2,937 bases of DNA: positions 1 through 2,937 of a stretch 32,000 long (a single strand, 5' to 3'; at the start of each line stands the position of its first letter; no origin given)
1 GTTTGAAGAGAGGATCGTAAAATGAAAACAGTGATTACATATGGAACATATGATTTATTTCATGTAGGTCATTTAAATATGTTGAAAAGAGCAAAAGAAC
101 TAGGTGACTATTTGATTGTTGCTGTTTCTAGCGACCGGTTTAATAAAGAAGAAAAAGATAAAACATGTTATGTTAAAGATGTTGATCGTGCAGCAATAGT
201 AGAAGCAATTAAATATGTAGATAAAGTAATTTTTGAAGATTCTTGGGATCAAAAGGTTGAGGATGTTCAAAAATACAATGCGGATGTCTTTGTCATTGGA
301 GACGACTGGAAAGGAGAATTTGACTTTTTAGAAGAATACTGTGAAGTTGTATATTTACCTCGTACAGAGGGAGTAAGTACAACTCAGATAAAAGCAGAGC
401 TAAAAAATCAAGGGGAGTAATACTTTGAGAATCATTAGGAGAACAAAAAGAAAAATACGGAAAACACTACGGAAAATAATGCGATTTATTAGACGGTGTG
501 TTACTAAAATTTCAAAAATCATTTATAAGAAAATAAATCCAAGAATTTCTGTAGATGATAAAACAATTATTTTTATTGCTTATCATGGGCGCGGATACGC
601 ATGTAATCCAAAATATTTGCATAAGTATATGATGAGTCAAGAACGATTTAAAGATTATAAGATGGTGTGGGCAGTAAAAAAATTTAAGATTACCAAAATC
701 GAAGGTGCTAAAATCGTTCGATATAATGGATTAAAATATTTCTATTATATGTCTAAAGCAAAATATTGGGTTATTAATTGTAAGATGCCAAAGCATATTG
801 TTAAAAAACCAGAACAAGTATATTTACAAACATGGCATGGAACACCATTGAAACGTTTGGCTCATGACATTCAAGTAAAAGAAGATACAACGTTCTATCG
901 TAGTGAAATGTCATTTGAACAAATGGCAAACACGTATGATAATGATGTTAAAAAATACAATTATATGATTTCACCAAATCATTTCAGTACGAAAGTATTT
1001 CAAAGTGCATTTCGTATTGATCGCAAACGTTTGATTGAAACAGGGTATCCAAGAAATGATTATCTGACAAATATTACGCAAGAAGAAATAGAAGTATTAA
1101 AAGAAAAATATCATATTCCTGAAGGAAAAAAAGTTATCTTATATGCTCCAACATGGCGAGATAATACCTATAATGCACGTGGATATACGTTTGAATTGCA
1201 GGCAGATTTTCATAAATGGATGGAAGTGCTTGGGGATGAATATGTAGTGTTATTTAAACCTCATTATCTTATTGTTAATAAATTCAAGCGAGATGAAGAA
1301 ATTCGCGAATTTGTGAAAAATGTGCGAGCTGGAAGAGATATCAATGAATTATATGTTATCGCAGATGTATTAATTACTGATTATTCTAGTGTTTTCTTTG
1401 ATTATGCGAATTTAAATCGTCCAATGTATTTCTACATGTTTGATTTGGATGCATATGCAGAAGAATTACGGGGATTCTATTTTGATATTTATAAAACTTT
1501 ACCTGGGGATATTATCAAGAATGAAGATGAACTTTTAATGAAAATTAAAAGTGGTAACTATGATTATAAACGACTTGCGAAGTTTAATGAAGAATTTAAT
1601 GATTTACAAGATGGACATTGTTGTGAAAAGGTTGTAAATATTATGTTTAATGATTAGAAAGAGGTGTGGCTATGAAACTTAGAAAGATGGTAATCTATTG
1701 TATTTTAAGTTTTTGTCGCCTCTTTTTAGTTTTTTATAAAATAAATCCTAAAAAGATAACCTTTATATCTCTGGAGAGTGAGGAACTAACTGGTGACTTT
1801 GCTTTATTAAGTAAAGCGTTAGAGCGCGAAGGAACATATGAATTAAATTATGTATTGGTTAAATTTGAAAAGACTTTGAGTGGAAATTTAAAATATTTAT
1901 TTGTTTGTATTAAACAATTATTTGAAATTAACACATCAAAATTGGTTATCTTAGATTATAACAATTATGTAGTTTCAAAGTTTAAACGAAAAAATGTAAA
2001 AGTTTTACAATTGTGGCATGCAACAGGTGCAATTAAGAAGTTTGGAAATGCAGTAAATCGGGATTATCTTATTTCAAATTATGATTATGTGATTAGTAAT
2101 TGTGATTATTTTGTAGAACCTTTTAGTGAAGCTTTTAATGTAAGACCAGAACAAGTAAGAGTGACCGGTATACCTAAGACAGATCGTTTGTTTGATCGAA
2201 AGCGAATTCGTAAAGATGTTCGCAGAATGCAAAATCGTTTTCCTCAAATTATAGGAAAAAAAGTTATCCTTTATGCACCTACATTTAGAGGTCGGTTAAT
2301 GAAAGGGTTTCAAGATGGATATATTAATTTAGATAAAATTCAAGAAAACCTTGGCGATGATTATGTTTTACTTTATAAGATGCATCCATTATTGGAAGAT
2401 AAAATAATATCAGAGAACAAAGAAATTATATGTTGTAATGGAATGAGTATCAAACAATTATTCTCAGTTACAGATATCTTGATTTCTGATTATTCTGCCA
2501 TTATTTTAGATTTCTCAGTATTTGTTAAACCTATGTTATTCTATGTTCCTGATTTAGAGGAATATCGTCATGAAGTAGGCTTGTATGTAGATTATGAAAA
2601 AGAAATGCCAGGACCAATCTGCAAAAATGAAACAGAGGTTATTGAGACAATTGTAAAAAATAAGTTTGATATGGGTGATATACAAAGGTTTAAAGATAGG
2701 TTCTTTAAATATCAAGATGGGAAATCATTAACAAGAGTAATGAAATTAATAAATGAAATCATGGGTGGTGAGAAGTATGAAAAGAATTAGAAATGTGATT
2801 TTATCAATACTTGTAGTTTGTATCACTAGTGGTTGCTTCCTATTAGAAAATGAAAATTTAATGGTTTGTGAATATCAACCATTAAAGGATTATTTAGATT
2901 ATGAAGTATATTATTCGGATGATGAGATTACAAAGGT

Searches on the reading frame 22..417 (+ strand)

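Call 62: search_protein_families(library=pfam, proteins=[window:22-417:+], max_evalue=0.00001)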
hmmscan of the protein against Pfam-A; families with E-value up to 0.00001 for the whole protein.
window:22-417:+ (132 aa): 1 family
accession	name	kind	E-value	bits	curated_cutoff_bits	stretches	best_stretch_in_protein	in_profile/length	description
PF01467.32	CTP_transf_like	-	2e-26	93.2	21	1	5-125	1-132/133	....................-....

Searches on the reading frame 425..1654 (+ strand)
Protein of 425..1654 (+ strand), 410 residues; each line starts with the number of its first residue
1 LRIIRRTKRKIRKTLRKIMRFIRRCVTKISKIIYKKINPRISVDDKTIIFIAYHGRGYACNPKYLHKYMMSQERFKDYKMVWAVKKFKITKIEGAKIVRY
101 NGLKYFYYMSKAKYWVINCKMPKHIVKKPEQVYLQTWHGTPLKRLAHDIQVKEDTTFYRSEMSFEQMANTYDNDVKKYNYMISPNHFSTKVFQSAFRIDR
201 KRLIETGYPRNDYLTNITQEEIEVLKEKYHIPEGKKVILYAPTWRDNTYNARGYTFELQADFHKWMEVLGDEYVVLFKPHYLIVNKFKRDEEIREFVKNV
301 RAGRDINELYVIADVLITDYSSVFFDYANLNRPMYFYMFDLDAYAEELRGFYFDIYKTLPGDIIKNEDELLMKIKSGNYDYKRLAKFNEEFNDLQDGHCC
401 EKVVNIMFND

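Call 62: search_protein_families(library=pfam, proteins=[window:425-1654:+], max_evalue=0.00001)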
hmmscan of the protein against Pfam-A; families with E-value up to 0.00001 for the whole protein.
window:425-1654:+ (410 aa): 1 family
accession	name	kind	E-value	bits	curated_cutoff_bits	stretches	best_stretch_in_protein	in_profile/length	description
PF04464.20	Glyphos_transf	-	4.7e-118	394.8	22.1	1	36-408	4-366/367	CDP-Glycerol:Poly(glycerophosphate) glycerophosphotransferase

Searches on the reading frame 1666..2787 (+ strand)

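Call 62: search_protein_families(library=pfam, proteins=[window:1666-2787:+], max_evalue=0.00001)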
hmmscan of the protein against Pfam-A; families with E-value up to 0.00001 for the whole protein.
window:1666-2787:+ (374 aa): 1 family
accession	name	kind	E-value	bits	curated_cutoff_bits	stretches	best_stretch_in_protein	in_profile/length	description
PF04464.20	Glyphos_transf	-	1.1e-81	275.1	22.1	1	23-362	8-365/367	CDP-Glycerol:Poly(glycerophosphate) glycerophosphotransferase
